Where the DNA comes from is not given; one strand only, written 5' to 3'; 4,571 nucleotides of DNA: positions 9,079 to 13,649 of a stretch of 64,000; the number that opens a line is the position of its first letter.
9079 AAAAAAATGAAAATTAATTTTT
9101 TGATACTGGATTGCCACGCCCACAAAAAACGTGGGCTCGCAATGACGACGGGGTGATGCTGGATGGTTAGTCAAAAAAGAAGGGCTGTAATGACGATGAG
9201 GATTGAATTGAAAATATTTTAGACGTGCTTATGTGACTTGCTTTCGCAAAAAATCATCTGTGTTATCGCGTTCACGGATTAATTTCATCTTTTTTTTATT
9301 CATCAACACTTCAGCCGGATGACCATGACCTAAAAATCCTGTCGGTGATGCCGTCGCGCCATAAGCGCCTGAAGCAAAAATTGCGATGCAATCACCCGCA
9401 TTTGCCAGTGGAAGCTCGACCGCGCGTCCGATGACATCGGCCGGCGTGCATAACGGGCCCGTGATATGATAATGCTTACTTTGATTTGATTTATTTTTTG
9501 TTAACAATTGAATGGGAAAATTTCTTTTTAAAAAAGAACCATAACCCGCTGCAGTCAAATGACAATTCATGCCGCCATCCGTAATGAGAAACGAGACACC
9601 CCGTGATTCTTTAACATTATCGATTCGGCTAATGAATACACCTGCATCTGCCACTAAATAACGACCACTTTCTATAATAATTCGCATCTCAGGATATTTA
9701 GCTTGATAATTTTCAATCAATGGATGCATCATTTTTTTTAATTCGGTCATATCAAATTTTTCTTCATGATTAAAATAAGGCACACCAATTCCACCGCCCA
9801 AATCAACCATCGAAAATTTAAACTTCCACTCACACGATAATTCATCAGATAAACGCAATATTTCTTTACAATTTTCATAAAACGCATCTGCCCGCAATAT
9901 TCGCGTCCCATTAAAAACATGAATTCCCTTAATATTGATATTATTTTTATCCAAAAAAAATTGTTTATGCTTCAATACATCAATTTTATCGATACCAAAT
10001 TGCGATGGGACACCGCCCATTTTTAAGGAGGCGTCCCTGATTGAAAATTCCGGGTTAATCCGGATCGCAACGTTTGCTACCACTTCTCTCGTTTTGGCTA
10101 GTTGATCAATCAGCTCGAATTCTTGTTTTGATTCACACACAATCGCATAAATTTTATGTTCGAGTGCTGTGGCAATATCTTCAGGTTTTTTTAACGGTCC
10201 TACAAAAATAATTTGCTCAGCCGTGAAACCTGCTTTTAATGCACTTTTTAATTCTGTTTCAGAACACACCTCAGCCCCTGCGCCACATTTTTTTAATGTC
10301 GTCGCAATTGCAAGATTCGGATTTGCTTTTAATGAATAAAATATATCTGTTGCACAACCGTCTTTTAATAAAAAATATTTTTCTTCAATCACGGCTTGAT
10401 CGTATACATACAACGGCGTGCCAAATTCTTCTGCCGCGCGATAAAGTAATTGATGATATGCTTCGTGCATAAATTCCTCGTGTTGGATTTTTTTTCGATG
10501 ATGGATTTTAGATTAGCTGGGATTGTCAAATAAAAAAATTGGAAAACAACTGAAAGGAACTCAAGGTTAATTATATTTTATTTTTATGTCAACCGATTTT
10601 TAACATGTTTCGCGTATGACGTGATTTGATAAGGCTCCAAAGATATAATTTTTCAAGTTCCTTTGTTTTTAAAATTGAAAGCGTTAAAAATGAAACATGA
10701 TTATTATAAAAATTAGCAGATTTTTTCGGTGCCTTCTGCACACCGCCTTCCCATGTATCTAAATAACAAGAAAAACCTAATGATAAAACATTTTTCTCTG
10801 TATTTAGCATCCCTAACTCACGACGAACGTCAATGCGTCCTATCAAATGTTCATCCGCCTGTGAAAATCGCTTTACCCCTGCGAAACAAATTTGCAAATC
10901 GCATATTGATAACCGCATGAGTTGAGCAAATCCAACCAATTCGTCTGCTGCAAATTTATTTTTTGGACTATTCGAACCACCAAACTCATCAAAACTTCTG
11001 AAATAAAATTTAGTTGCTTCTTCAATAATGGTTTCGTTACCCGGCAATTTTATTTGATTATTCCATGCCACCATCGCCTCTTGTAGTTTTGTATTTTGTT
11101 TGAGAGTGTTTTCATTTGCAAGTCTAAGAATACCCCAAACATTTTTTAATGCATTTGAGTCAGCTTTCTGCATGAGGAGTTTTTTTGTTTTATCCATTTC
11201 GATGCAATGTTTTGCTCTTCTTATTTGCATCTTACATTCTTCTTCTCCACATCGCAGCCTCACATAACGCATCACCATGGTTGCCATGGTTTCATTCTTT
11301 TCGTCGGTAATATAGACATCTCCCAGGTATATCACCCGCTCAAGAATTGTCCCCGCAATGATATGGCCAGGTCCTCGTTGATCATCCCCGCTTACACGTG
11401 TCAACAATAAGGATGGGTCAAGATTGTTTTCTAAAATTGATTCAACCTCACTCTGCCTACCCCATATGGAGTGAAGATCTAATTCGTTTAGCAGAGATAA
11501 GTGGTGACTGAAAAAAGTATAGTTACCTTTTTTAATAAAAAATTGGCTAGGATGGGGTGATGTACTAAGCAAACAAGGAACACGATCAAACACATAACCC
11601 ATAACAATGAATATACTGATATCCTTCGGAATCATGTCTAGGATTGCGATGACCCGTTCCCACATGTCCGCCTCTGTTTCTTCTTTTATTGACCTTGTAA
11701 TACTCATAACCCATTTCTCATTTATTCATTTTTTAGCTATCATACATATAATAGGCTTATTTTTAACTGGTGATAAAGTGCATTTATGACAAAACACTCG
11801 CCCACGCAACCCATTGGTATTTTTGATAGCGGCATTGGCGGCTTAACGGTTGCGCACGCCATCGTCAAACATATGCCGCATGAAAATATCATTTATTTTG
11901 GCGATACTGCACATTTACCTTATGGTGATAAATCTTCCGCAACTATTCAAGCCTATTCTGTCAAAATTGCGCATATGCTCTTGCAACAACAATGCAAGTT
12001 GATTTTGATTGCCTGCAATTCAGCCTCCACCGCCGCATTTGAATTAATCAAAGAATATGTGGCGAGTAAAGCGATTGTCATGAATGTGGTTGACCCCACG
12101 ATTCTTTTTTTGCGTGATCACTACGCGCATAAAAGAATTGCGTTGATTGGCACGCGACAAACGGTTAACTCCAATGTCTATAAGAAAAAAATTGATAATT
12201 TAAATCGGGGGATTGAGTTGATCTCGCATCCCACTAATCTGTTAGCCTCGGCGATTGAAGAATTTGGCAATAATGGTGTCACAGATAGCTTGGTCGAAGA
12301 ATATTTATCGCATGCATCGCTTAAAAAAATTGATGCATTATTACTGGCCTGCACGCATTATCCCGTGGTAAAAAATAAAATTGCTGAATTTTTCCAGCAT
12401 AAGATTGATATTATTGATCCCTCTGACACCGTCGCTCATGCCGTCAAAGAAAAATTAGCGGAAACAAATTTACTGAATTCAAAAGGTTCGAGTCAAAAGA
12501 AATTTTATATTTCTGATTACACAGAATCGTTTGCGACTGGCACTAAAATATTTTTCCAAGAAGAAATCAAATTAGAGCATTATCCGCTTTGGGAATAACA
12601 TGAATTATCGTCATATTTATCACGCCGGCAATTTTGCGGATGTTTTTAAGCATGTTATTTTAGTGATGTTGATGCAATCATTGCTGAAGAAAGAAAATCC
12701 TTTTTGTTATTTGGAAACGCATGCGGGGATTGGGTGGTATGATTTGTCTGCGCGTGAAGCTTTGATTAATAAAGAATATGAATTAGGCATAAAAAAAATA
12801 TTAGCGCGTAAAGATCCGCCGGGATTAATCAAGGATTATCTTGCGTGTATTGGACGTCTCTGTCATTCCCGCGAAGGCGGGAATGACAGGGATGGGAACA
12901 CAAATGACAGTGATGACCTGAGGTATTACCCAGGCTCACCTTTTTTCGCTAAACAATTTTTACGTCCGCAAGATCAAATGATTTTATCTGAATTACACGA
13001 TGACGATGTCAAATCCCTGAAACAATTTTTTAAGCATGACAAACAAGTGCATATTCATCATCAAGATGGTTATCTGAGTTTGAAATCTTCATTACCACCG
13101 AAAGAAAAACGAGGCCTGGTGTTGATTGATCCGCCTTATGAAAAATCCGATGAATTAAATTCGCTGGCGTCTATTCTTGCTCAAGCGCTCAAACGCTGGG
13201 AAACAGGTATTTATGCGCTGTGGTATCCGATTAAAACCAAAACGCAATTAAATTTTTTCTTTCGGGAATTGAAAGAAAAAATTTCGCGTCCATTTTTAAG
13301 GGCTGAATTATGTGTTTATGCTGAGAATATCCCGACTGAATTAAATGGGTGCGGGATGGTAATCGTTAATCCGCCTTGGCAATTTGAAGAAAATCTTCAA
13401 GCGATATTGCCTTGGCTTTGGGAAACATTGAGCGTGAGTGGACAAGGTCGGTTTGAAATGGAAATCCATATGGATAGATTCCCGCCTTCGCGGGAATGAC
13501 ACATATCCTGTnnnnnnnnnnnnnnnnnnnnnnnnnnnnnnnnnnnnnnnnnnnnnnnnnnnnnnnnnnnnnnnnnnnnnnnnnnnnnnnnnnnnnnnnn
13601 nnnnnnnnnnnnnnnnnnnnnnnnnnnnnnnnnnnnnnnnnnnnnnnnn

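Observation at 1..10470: Orphan, translationally coupled biosynthesis-and-export operon: adenylating enzyme, carrier protein, flavin dehydrogenase, PLP decarboxylase and two exporters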

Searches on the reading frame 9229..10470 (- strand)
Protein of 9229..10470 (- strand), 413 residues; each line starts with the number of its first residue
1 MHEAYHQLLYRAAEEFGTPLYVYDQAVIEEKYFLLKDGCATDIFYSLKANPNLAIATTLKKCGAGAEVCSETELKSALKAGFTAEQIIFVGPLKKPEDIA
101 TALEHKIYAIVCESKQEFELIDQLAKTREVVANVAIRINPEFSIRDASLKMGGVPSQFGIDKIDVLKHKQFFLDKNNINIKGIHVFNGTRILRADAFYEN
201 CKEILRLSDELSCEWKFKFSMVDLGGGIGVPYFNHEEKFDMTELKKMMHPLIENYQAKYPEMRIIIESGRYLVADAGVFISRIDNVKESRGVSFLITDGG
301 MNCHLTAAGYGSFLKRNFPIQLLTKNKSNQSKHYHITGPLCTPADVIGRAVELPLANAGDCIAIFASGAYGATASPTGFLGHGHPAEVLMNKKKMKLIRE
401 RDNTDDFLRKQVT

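Call 5: search_protein_families(library=pfam, proteins=[window:9229-10470:-], max_evalue=0.01)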
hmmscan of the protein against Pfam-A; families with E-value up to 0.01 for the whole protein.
window:9229-10470:- (413 aa): 2 families
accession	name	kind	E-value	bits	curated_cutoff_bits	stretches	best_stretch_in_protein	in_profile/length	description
PF02784.22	Orn_Arg_deC_N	-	4.9e-44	151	23.4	1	41-274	18-247/247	Pyridoxal-dependent decarboxylase, pyridoxal binding domain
PF00278.28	Orn_DAP_Arg_deC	-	1.7e-17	63.9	23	1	21-368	2-95/95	Pyridoxal-dependent decarboxylase, C-terminal sheet domain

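Call 6: search_protein_families(library=ncbifam, proteins=[window:9229-10470:-], max_evalue=0.01)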
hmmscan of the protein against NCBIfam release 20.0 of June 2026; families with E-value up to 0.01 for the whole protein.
window:9229-10470:- (413 aa): 8 families
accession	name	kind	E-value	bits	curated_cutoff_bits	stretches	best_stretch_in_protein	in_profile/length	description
TIGR03099.1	dCO2ase_PEP1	hypoth_equivalog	1.9e-108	363.1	478.45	1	16-390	22-398/398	pyridoxal-dependent decarboxylase, exosortase A system-associated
TIGR01048.1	lysA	equivalog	2.7e-92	309.4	297.9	1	10-411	17-416/417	diaminopimelate decarboxylase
NF006515.0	PRK08961.1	equivalog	2.7e-53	181.2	802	1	14-376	499-846/861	bifunctional aspartate kinase/diaminopimelate decarboxylase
NF052544.1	OrLyDeCDokD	equivalog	6.7e-47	160.1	700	1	11-411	35-459/461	ornithine/lysine decarboxylase DokD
NF041039.1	FslC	exception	8.3e-26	90.7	500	1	17-401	27-415/418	rhizoferrin biosystnesis N-citrylornithine decarboxylase FslC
NF003763.0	PRK05354.1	equivalog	3.4e-17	62.2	369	1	45-289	102-362/636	biosynthetic arginine decarboxylase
TIGR01273.1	speA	equivalog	1.6e-16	60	624.1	1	44-289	94-354/624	arginine decarboxylase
TIGR01047.1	nspC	equivalog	4.4e-11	41.9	409.05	1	18-400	3-370/380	carboxynorspermidine decarboxylase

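Call 15: search_solved_structures(query=window:9229-10470:-, max_evalue=1e-10)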
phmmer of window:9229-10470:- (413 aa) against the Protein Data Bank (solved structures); distinct sequences matched with E-value up to 1e-10: 44.
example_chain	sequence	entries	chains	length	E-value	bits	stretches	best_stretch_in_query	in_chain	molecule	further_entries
2j66_A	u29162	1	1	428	2.6e-82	280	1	13-411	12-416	BTRK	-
7ru7_A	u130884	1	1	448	2.9e-82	279.9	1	13-411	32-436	L-glutamyl-[BtrI acyl-carrier protein] decarboxylase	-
2p3e_A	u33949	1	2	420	3e-52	181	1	11-407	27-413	Diaminopimelate decarboxylase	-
1twi_A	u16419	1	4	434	9.8e-52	179.4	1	12-412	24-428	Diaminopimelate decarboxylase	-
1tuf_A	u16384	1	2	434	9.8e-52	179.4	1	12-412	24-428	Diaminopimelate decarboxylase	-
4xg1_A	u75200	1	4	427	8.3e-47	163.1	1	13-409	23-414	Diaminopimelate decarboxylase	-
3vab_A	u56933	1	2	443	1.7e-45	158.8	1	10-406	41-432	Diaminopimelate decarboxylase 1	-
3n2b_A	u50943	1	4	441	2.1e-43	151.9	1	12-404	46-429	Diaminopimelate decarboxylase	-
2yxx_A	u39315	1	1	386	1.4e-41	145.9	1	8-408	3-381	Diaminopimelate decarboxylase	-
3c5q_A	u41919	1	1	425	1e-39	139.8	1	14-409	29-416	Diaminopimelate decarboxylase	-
2qgh_A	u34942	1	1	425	1.7e-39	139.1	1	14-409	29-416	Diaminopimelate decarboxylase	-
6knh_A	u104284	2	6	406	2.6e-36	128.6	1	21-393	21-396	Probable diaminopimelate decarboxylase protein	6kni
6knk_A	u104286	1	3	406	1.8e-35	125.8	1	21-393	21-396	Probable diaminopimelate decarboxylase protein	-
6n2a_A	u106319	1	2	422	2.7e-33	118.6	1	19-409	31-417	Diaminopimelate decarboxylase 1, chloroplastic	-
6n2f_A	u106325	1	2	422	1.1e-32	116.7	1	19-409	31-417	Diaminopimelate decarboxylase 2, chloroplastic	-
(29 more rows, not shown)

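Call 86: search_dna_similar(query=window:9229-10470:-, collection=plasmids, mode=protein, max_evalue=1e-60, max_rows=60)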
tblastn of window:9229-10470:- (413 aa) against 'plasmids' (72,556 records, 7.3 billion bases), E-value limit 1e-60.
Records with a match: 71; places in all: 71; records where one place covers at least 80% of the query: 71.
Best place of each record, by identity: <60% 71.
By first word of the organism name: Sinorhizobium 23; Rahnella 10; Bacillus 10; Streptomyces 6; Rhizobium 6; Tritonibacter 3; Shinella 3; Paracoccus 3; Ralstonia 1; Gemmobacter 1; and 5 more.
By predicted mobility (MOB-suite, as given by PLSDB): non-mobilizable 36; mobilizable 25; conjugative 10.
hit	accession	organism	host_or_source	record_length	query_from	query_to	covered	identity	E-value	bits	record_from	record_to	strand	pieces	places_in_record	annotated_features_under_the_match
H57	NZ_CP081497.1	Streptomyces sp. BHT-5-2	whole organism,plant soil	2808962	13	411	97%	44.9%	5e-111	365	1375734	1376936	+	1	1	none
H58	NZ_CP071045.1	Streptomyces sp. CA-256286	sediment,muddy soil from torrent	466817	13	411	97%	44.5%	3e-104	345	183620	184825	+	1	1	lysA: diaminopimelate decarboxylase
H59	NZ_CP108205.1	Streptomyces sp. NBC_00111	-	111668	13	411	97%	44.2%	5e-102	339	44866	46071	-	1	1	diaminopimelate decarboxylase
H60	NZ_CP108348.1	Streptomyces decoyicus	-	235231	13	411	97%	44.1%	4e-111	365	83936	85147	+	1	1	type III PLP-dependent enzyme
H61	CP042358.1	Rahnella aquatilis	hyacinth,plant,hyacinth bulb, basal ...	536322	11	412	97%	42.3%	4e-100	333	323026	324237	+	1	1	diaminopimelate decarboxylase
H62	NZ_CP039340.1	Ralstonia pseudosolanacearum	-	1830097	11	411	97%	42.4%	2e-101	337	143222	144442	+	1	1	none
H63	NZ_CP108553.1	Streptomyces sp. NBC_01208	-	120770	13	411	97%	42.5%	6e-105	347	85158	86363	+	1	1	type III PLP-dependent enzyme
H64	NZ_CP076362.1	Gemmobacter fulvus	cell culture,Anabaena culture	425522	8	412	98%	41.8%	3e-100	334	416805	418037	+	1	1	acyl-CoA dehydrogenase family protein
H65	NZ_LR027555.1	Tritonibacter mobilis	sea water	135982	9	412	98%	41.8%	8e-99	330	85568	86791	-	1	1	acyl-CoA dehydrogenase family protein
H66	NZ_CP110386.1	Tritonibacter mobilis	-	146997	9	412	98%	41.8%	2e-97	326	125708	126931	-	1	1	acyl-CoA dehydrogenase family protein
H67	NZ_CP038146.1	Streptomyces sp. S501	cell culture,sediment from seaside ...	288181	13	411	97%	42.3%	3e-104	345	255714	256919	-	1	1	type III PLP-dependent enzyme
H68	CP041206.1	Rhizobium sp. NIBRBAC000502774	Genome assembly,Coal mine soil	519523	6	413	99%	41.2%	6e-98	327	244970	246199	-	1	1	diaminopimelate decarboxylase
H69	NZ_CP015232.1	Tritonibacter mobilis F1926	cell culture,seawater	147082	9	412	98%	41.6%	1e-97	326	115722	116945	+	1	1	acyl-CoA dehydrogenase family protein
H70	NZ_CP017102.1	Rhizobium gallicum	Phaseolus vulgaris,Whole ...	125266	13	410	96%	42.2%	9e-97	324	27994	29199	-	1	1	alanine racemase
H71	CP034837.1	Rahnella aquatilis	Food spoilage microflora,food/cold ...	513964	11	412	97%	41.6%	2e-98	329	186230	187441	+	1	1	type III PLP-dependent enzyme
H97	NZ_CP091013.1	Burkholderia cenocepacia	-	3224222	18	390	90%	36.7%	6e-66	234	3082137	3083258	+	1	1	none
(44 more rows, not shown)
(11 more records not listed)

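Call 87: get_annotated_region(hit=H97, flank=16000)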
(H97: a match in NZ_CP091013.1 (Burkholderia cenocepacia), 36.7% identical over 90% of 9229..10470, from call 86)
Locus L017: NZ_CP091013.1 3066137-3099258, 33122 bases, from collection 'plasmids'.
description: Burkholderia cenocepacia strain CMCC(B)23006 plasmid unnamed1, complete sequence
organism: Burkholderia cenocepacia (NCBI taxid 95486)
taxonomy: Bacteria; Pseudomonadota; Betaproteobacteria; Burkholderiales; Burkholderiaceae; Burkholderia; Burkholderia cenocepacia
host: -; source: -; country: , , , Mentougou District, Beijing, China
typing (MOB-suite, as given by PLSDB): non-mobilizable
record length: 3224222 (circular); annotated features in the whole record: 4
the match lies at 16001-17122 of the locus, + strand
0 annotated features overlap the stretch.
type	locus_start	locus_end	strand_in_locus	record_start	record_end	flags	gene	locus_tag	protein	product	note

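Call 97: search_protein_families(library=pfam, proteins=[L017:10656-12014:+, L017:12307-13332:+, L017:13266-14264:+, L017:17159-18277:+, L017:18124-18867:+, L017:18864-19907:+, L017:19901-20830:+, L017:20868-21911:+, L017:9681-10514:-, L017:22131-22787:+], max_evalue=0.001)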
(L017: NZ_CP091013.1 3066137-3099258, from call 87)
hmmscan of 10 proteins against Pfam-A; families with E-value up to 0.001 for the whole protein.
L017:10656-12014:+ (452 aa): 4 families
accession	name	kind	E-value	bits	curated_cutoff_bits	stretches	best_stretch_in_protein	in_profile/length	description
PF00441.29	Acyl-CoA_dh_1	-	2.4e-23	83.4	22.4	1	286-428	7-149/150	Acyl-CoA dehydrogenase, C-terminal domain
PF02770.24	Acyl-CoA_dh_M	-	3.5e-20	72.4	33.3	1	168-263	1-97/97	Acyl-CoA dehydrogenase, middle domain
PF02771.21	Acyl-CoA_dh_N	-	2.6e-06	28.2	22.9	1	66-157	17-107/113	Acyl-CoA dehydrogenase, N-terminal domain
PF08028.16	Acyl-CoA_dh_2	-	0.00099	19.8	22.7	0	298-411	4-127/134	Acyl-CoA dehydrogenase, C-terminal domain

L017:12307-13332:+ (341 aa): 2 families
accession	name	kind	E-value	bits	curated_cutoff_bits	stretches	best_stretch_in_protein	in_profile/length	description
PF08541.16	ACP_syn_III_C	-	1.8e-06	28.4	26.6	1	247-335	1-89/90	3-Oxoacyl-[acyl-carrier-protein (ACP)] synthase III C terminal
PF08545.16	ACP_syn_III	-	0.00066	20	24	0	151-216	9-74/80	3-Oxoacyl-[acyl-carrier-protein (ACP)] synthase III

L017:13266-14264:+ (332 aa): 1 family
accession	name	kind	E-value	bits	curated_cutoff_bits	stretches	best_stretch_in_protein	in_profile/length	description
PF08541.16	ACP_syn_III_C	-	2.1e-08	34.7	26.6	1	246-331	2-89/90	3-Oxoacyl-[acyl-carrier-protein (ACP)] synthase III C terminal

L017:17159-18277:+ (372 aa): 2 families
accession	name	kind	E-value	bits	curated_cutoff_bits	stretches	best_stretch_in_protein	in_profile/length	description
PF00441.29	Acyl-CoA_dh_1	-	4.8e-06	27.2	22.4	1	231-336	16-122/150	Acyl-CoA dehydrogenase, C-terminal domain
PF02771.21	Acyl-CoA_dh_N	-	0.00053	20.8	22.9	0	20-91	1-73/113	Acyl-CoA dehydrogenase, N-terminal domain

L017:18124-18867:+ (247 aa): 1 family
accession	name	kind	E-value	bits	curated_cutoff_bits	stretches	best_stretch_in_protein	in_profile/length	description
PF13302.13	Acetyltransf_3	-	3.6e-06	28.2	25.4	1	79-213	4-138/138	Acetyltransferase (GNAT) domain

L017:18864-19907:+ (347 aa): 0 families

L017:19901-20830:+ (309 aa): 2 families
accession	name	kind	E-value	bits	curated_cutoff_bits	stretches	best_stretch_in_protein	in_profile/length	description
PF08545.16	ACP_syn_III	-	2e-07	31.3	24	1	117-191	4-79/80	3-Oxoacyl-[acyl-carrier-protein (ACP)] synthase III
PF08541.16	ACP_syn_III_C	-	1.3e-06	28.9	26.6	1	224-307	3-88/90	3-Oxoacyl-[acyl-carrier-protein (ACP)] synthase III C terminal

L017:20868-21911:+ (347 aa): 3 families
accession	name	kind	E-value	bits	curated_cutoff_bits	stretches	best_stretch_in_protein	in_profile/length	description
PF03472.21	Autoind_bind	-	4.6e-22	78.6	23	1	128-268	5-147/149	Autoinducer binding domain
PF00196.25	GerE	-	1.5e-15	57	23.5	1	285-339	3-57/57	Bacterial regulatory proteins, luxR family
PF08281.18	Sigma70_r4_2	-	0.00022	21.2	25.7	1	284-326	10-53/54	Sigma-70, region 4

L017:9681-10514:- (277 aa): 3 families
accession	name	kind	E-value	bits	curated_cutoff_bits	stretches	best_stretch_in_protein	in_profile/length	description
PF07729.17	FCD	-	1.7e-15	58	24.3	1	116-245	1-124/125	FCD domain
PF00392.27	GntR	-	7.5e-13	48.4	27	1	28-82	3-57/64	Bacterial regulatory proteins, gntR family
PF03444.21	HrcA_DNA-bdg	-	0.00085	19.4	21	0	51-103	25-73/79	Winged helix-turn-helix transcription repressor, HrcA DNA-binding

L017:22131-22787:+ (218 aa): 2 families
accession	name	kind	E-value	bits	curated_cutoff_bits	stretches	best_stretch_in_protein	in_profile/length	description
PF00765.23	Autoind_synth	-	2.9e-15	56.7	24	1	34-193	16-177/183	Autoinducer synthase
PF13444.12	Acetyltransf_5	-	3.6e-05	24.8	22.4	1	34-117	1-85/102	Acetyltransferase (GNAT) domain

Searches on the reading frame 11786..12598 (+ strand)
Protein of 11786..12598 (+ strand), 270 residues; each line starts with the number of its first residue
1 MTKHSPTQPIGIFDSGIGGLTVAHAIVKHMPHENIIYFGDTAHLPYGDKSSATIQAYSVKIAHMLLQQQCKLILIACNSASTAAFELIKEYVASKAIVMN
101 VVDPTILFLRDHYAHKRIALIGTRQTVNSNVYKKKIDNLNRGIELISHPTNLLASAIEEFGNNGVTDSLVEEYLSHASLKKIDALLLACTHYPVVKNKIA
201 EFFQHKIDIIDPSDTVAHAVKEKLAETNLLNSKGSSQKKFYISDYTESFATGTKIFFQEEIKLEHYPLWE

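Call 91: search_protein_families(library=pfam, proteins=[window:11786-12598:+], max_evalue=0.0001)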
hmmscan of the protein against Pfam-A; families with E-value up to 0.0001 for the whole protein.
window:11786-12598:+ (270 aa): 1 family
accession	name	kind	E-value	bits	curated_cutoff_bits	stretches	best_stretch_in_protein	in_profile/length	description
PF01177.27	Asp_Glu_race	-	3.8e-15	56.7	31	1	29-218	24-209/211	Asp/Glu/Hydantoin racemase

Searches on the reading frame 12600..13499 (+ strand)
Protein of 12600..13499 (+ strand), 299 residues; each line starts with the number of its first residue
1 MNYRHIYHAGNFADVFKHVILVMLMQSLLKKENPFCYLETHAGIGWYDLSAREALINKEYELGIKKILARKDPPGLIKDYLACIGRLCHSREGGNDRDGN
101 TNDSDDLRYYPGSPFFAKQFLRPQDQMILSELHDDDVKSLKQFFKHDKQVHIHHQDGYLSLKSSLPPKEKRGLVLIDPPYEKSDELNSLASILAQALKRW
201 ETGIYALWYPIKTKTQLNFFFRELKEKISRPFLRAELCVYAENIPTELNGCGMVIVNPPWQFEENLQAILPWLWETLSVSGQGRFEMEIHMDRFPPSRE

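Call 91: search_protein_families(library=pfam, proteins=[window:12600-13499:+], max_evalue=0.0001)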
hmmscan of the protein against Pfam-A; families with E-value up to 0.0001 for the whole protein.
window:12600-13499:+ (299 aa): 1 family
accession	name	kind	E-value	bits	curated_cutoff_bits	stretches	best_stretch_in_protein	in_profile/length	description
PF04378.19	RsmJ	-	4.4e-74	249.3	27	1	32-286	1-240/245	Ribosomal RNA large subunit methyltransferase D, RlmJ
